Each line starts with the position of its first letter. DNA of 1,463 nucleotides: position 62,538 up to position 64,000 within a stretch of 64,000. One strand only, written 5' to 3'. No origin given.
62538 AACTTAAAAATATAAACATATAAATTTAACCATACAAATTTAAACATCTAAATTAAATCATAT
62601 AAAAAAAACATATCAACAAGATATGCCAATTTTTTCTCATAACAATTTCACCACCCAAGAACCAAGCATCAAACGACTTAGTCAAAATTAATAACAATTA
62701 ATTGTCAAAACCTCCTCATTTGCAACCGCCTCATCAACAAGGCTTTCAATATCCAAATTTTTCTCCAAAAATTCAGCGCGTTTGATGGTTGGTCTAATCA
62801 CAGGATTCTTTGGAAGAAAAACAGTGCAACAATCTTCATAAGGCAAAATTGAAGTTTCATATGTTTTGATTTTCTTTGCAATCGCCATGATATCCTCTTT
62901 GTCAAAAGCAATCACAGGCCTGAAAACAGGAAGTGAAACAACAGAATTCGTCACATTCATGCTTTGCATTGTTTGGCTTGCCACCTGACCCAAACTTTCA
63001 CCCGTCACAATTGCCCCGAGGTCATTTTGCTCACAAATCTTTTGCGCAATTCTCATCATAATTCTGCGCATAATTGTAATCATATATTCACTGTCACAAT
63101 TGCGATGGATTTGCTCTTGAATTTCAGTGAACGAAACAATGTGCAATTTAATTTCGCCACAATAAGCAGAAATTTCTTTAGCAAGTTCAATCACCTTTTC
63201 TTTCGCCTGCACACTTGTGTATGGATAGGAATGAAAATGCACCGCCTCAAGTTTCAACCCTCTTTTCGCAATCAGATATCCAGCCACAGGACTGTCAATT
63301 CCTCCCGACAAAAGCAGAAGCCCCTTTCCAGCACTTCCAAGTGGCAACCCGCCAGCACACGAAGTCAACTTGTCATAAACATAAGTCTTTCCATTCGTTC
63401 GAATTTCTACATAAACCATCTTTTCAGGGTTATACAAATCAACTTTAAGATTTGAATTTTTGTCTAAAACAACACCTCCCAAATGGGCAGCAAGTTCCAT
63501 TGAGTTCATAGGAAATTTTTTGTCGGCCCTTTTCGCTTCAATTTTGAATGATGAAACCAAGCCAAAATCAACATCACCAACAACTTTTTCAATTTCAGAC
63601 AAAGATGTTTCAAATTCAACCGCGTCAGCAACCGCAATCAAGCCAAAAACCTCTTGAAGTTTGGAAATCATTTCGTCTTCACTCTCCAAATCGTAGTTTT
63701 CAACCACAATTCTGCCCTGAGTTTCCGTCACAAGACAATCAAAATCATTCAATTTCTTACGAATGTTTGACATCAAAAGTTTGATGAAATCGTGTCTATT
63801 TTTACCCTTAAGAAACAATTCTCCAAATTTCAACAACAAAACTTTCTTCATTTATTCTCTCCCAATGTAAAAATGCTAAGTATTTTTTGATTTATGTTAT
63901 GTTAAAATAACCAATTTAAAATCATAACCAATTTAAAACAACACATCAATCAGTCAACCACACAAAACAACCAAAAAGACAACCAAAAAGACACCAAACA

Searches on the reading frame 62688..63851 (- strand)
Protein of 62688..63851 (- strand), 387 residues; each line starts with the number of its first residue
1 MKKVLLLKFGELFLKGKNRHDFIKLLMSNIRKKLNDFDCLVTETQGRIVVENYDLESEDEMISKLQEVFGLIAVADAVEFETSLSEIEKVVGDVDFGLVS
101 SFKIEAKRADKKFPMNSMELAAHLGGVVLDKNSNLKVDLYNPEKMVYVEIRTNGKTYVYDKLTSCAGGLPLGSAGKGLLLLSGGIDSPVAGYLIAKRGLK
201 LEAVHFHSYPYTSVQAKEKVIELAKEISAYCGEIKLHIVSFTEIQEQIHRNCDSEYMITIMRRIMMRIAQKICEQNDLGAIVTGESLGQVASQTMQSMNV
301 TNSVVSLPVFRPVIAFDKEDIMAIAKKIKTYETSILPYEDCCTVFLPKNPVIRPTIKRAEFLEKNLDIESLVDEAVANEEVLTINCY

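Call 17: find_encoding_contigs(protein=window:62688-63851:-, flank=10000, max_places=3)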
Protein window:62688-63851:- (387 aa): 6 contigs read that carry it; 2 places shown.
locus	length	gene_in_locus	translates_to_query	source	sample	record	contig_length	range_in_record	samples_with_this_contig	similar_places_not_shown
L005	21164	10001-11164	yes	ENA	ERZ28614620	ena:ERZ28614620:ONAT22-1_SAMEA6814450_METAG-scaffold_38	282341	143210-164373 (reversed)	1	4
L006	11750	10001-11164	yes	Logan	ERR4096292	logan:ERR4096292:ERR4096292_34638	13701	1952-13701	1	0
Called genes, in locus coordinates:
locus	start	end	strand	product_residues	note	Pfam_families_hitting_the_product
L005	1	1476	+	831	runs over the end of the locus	PF02739:5_3_exonuc_N, PF01367:5_3_exonuc, PF01612:DNA_pol_A_exo1 (weak), PF00476:DNA_pol_A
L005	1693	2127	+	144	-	PF03652:RuvX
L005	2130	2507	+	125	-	PF06949:DUF1292 (weak)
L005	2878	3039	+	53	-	-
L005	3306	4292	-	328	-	PF00849:PseudoU_synth_2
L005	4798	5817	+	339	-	PF02912:Phe_tRNA-synt_N, PF01409:tRNA-synt_2d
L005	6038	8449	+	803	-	PF01588:tRNA_bind, PF03483:B3_4, PF03484:B5, PF17759:tRNA_synthFbeta, PF03147:FDX-ACB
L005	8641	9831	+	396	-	PF00266:Aminotran_5, PF00155:Aminotran_1_2 (faint)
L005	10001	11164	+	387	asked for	PF22025:ThiI_fer, PF02926:THUMP, PF02568:ThiI, PF06508:QueC (faint)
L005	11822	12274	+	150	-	PF01316:Arg_repressor, PF02863:Arg_repressor_C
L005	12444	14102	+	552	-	PF02463:SMC_N, PF13175:AAA_15, PF13476:AAA_23 (weak), PF13304:AAA_21 (faint)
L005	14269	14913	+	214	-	PF06695:Sm_multidrug_ex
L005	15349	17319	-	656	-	PF03551:PadR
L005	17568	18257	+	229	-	PF01863:YgjP-like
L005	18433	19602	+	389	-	PF17820:PDZ_6 (weak), PF05580:Peptidase_S55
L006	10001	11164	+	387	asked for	PF22025:ThiI_fer, PF02926:THUMP, PF02568:ThiI, PF06508:QueC (faint)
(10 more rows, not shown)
